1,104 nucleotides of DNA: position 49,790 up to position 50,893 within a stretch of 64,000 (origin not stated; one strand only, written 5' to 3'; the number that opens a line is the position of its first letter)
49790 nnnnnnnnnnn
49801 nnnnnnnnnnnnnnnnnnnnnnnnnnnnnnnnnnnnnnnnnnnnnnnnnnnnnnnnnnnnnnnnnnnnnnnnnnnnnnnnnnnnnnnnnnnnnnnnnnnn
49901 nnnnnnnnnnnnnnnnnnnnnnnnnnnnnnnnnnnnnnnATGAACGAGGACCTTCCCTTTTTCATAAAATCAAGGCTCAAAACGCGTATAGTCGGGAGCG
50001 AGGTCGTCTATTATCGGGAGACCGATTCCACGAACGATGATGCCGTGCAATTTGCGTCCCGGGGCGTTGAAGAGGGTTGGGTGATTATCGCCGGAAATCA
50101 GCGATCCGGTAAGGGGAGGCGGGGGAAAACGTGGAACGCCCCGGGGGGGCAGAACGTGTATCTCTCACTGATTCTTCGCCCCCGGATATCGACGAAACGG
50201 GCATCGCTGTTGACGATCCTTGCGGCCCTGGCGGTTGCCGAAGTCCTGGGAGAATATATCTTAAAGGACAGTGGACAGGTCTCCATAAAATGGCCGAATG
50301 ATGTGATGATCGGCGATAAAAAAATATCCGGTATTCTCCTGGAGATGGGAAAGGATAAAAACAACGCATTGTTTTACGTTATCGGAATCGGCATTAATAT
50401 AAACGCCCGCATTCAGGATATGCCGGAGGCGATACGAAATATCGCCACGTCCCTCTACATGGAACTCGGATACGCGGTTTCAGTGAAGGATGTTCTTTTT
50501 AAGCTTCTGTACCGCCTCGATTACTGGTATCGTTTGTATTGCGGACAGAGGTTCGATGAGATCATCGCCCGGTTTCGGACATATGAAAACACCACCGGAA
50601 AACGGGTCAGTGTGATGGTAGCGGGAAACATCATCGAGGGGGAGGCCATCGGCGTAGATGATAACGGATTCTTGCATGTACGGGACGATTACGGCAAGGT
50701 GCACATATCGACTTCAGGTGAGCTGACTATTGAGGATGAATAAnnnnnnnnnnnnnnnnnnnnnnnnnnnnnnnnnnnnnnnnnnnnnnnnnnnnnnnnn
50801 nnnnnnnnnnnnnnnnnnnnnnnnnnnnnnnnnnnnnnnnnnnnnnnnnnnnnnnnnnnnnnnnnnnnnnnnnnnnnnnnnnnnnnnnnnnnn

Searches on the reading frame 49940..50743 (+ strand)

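Call 6: search_protein_families(library=pfam, proteins=[window:49940-50743:+], max_evalue=0.001)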
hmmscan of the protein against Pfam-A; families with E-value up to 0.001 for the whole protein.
window:49940-50743:+ (267 aa): 2 families
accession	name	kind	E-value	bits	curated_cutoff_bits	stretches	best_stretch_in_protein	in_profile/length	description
PF03099.24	BPL_LplA_LipB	-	6.7e-22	78.3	21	1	28-153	5-133/133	Biotin/lipoate A/B protein ligase family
PF02237.23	BPL_C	-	8.4e-07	29.3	21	1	220-257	3-41/48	Biotin protein ligase C terminal domain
